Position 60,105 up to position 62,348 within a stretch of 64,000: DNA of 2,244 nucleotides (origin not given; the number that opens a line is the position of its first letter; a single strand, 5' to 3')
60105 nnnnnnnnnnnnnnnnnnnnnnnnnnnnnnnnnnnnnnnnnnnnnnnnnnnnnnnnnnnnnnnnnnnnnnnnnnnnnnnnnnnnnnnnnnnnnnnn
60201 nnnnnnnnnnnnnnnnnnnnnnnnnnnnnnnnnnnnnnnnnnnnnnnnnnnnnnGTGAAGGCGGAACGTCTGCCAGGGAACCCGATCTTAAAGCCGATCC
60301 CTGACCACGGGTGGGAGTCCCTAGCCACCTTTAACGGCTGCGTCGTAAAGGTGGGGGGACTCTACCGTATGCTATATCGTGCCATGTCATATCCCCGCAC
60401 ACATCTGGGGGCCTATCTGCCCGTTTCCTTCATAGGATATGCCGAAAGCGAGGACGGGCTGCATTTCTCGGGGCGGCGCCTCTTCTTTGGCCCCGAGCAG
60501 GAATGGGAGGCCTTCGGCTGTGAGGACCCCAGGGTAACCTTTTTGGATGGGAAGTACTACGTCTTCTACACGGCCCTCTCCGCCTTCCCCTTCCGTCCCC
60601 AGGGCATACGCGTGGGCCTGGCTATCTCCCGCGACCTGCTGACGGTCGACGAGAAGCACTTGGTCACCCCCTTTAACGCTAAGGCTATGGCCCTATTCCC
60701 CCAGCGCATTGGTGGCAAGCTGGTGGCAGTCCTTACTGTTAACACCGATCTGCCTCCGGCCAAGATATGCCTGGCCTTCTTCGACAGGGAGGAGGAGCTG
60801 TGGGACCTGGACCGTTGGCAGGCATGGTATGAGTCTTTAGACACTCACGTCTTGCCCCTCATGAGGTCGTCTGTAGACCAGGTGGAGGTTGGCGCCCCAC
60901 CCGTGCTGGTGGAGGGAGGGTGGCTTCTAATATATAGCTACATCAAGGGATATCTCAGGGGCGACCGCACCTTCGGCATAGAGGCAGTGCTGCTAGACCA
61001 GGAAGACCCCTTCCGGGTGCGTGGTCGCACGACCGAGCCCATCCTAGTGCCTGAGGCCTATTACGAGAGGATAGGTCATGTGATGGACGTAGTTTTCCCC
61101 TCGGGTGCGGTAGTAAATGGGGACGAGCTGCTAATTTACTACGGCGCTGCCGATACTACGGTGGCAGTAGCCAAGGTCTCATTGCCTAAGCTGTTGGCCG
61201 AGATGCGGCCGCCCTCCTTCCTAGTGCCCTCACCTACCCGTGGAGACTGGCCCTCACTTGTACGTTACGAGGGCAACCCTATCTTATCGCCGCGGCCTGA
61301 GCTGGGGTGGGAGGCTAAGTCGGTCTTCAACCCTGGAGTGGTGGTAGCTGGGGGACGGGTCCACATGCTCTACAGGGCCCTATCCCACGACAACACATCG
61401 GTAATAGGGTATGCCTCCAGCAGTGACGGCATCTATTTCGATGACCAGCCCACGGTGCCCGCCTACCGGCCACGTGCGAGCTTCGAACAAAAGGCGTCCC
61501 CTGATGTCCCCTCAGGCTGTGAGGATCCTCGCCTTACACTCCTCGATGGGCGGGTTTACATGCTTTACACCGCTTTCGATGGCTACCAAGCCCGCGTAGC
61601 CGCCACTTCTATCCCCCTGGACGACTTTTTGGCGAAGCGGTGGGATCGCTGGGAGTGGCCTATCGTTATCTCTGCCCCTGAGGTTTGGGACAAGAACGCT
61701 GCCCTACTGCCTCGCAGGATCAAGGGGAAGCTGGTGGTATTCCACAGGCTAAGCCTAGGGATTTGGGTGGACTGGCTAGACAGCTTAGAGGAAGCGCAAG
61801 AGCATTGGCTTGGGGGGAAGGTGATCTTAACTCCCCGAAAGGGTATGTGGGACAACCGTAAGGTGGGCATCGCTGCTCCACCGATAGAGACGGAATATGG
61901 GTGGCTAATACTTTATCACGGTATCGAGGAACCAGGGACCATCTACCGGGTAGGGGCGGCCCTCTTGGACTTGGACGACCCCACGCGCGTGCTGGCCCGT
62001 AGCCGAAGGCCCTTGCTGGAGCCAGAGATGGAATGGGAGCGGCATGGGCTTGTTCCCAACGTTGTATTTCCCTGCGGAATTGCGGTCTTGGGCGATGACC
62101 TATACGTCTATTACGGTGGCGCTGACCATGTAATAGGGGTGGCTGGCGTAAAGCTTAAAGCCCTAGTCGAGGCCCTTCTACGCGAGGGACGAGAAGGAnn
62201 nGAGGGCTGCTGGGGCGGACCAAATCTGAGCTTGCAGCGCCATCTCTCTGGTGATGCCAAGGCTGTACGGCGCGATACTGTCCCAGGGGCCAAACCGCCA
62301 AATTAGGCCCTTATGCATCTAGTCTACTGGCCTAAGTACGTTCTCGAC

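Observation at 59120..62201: Three consecutive GH130-like beta-propeller modules (one single, one fused double) behind a perfect sigma70 promoter; split or fused reading frames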

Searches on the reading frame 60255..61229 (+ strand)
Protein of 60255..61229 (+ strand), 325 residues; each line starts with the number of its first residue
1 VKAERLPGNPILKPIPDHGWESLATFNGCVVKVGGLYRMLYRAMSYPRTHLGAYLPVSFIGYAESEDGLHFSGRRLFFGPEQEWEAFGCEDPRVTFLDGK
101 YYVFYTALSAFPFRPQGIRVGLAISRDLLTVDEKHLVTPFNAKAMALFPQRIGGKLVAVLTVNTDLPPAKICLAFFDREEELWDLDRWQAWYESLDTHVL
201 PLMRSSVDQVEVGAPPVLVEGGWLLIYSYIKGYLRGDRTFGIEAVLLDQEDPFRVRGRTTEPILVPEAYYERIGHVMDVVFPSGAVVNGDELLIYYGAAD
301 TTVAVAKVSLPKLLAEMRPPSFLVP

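Call 29: search_solved_structures(query=window:60255-61229:+, max_evalue=0.01, show_alignments=5)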
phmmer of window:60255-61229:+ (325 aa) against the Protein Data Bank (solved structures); distinct sequences matched with E-value up to 0.01: 20.
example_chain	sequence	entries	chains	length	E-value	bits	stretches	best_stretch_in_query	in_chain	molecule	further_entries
9fj8_A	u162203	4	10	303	6.3e-44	153.7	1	2-310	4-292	1,2-beta-oligomannan phosphorylase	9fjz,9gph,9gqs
7fip_A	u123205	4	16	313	3.3e-38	134.8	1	4-311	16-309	Beta-1,2-mannobiose phosphorylase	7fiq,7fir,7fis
5b0p_A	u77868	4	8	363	3.3e-29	105.3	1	56-317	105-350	Lin0857 protein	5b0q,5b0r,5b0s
9erg_A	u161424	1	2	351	1.1e-25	93.6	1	56-314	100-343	Uhgb_MS mannoside synthase from an unknown human gut bacterium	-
9eqq_A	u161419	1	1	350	1.2e-25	93.6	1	56-314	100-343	Uhgb_MS mannoside synthase from an unknown human gut bacterium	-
9erh_A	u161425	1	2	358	1.2e-25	93.6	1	56-314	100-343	Uhgb_MS mannoside synthase from an unknown human gut bacterium in complex with 1,2-beta-ma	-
4onz_A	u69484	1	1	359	2.6e-21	79.3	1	19-308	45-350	putative glycoside hydrolase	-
3r67_A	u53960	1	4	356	4.2e-21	78.6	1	19-307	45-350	putative Glycosidase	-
5ayd_A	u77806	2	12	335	3e-20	75.8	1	66-310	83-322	Beta-1,4-mannooligosaccharide phosphorylase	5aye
1vkd_A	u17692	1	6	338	6.8e-19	71.4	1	84-307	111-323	conserved hypothetical protein TM1225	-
4udk_E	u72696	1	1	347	2.5e-18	69.5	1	24-315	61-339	UHGB_MP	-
4udg_A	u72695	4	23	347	2.5e-18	69.5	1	24-315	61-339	UHGB_MP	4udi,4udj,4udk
5a7v_B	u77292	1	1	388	1.9e-17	66.6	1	19-312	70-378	PUTATIVE GLYCOSIDASE PH117-RELATED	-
5a7v_A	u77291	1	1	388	1.9e-17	66.6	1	19-312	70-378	PUTATIVE GLYCOSIDASE PH117-RELATED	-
3qc2_A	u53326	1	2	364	4.2e-17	65.5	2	19-109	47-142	glycosyl hydrolase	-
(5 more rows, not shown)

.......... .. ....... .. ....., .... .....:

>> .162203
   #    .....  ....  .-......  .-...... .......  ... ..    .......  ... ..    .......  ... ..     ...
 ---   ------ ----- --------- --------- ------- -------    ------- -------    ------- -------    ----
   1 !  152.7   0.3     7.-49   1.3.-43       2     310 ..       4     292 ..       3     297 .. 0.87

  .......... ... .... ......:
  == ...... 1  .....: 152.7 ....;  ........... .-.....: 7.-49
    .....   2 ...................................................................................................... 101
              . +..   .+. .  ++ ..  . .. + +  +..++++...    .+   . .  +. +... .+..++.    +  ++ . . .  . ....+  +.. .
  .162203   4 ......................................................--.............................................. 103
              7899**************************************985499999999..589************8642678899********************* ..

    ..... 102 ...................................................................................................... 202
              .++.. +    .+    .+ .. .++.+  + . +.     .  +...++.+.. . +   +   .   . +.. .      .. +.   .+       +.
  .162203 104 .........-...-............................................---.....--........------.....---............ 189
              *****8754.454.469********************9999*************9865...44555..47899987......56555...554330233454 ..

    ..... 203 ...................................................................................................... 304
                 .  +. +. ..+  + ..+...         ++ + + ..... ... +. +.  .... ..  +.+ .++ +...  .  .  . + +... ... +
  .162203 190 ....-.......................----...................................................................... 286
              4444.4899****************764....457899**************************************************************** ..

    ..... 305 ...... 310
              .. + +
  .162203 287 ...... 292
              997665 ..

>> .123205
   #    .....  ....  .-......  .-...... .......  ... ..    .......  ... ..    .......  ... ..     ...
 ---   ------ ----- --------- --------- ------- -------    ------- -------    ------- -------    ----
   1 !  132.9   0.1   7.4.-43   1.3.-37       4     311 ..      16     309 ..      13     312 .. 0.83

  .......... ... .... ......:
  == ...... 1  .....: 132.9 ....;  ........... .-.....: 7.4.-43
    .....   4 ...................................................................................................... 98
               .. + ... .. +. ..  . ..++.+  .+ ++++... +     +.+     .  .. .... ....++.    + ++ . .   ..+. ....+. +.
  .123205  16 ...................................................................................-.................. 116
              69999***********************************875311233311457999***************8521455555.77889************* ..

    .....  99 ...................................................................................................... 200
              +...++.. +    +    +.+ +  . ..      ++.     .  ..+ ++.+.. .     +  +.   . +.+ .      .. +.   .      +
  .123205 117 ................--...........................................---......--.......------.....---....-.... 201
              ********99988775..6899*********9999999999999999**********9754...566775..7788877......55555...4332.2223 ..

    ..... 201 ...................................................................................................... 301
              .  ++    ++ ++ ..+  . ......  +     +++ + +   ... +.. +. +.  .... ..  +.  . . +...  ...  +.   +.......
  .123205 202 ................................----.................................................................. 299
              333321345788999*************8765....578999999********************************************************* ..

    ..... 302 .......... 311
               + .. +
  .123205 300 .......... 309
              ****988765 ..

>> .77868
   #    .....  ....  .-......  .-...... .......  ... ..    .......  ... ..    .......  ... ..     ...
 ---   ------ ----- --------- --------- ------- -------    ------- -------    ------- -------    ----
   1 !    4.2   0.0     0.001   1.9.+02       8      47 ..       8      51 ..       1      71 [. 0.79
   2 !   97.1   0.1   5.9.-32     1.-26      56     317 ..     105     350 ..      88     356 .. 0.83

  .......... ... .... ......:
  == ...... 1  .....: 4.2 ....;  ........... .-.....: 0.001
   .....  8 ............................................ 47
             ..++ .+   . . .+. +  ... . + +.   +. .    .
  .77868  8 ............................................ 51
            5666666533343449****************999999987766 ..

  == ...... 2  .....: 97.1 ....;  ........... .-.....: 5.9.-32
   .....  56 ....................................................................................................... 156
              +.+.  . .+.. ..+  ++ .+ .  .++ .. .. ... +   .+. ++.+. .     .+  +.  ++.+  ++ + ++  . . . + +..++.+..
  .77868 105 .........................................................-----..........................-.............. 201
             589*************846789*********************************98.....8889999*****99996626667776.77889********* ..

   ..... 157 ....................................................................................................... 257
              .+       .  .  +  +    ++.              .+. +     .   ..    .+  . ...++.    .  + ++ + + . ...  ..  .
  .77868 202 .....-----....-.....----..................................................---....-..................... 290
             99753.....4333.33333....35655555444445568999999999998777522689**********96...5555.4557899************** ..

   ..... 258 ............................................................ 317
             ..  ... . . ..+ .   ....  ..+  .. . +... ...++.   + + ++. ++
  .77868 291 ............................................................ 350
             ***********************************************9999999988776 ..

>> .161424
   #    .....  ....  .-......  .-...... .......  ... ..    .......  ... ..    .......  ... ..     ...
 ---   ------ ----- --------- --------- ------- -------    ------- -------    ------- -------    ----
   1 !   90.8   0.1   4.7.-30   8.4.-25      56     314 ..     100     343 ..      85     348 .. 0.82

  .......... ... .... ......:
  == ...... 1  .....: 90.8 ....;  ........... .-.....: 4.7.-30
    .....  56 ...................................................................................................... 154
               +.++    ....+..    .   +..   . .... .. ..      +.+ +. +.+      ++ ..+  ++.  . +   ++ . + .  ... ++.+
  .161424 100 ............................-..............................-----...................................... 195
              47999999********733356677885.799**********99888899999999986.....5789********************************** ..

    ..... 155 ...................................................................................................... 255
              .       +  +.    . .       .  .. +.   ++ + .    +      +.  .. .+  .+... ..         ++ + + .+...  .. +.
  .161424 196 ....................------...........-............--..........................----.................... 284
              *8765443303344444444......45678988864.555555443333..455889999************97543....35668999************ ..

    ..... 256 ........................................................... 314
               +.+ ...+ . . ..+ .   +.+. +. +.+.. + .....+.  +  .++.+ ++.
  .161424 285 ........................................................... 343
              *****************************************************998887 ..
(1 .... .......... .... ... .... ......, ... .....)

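Call 58: search_protein_representatives(protein=window:60255-61229:+)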
Query: 325 residues. Proteins with E-value up to 0.001 (for the whole library): 3621; up to 1e-10: 1241; up to 1e-30: 130. The best 150 are listed.
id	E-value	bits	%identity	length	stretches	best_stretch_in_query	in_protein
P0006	8.3e-183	623.5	43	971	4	5-318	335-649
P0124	1.6e-156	537.0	48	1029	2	4-319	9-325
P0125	8.4e-150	514.9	46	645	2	3-317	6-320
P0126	4.6e-130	450.1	45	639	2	3-322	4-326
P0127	4.1e-124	430.5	40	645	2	5-319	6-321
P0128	8.6e-121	419.6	53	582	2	3-317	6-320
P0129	1.6e-119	415.4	41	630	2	8-316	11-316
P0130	1.1e-114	399.5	41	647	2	18-314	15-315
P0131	1.6e-114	399.0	41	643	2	5-317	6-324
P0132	2.9e-113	394.8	44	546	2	4-284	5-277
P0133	1.5e-112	392.5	54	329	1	4-319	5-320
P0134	1.6e-111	389.1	39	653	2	4-318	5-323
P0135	2.5e-106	372.0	38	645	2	5-315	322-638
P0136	1.1e-104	366.6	41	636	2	5-315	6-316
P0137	2.0e-97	342.7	47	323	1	2-320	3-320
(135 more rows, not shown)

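Call 64: search_protein_families(library=ncbifam, proteins=[window:60255-61229:+], max_evalue=0.001)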
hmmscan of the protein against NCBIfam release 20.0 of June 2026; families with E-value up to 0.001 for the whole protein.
window:60255-61229:+ (325 aa): 3 families
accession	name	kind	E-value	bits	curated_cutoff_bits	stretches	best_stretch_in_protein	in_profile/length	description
NF052550.1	BManbPhaseBMBP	equivalog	5.8e-56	190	450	1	1-311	2-292/296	beta-1,2-mannobiose phosphorylase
NF050092.1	BtaManbiosPhlase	equivalog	8.5e-44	149.9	550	1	56-317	105-350/351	BtaManbiosPhlase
NF058598.1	BetMansidBT3780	equivalog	1.9e-24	86.5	550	2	19-134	56-171/366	beta-1,2-mannosidase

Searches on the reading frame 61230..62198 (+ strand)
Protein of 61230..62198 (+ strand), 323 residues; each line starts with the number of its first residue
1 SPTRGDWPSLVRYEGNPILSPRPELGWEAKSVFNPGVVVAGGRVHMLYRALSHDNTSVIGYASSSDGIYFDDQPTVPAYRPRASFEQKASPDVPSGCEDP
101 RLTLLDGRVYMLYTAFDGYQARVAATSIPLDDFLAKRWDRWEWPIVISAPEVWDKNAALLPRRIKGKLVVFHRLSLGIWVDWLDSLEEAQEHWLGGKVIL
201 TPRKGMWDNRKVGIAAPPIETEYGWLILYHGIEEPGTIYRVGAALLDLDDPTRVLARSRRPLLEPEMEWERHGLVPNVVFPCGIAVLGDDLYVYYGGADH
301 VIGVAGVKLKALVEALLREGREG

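Call 64: search_protein_families(library=ncbifam, proteins=[window:61230-62198:+], max_evalue=0.001)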
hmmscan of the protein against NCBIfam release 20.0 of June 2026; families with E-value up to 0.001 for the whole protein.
window:61230-62198:+ (323 aa): 3 families
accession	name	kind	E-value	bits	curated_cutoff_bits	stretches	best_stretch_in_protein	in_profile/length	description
NF052550.1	BManbPhaseBMBP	equivalog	2e-83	280.1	450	1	10-311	4-293/296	beta-1,2-mannobiose phosphorylase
NF050092.1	BtaManbiosPhlase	equivalog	5.8e-46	157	550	1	95-316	137-350/351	BtaManbiosPhlase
NF058598.1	BetMansidBT3780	equivalog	1.8e-34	119.4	550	1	24-305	54-360/366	beta-1,2-mannosidase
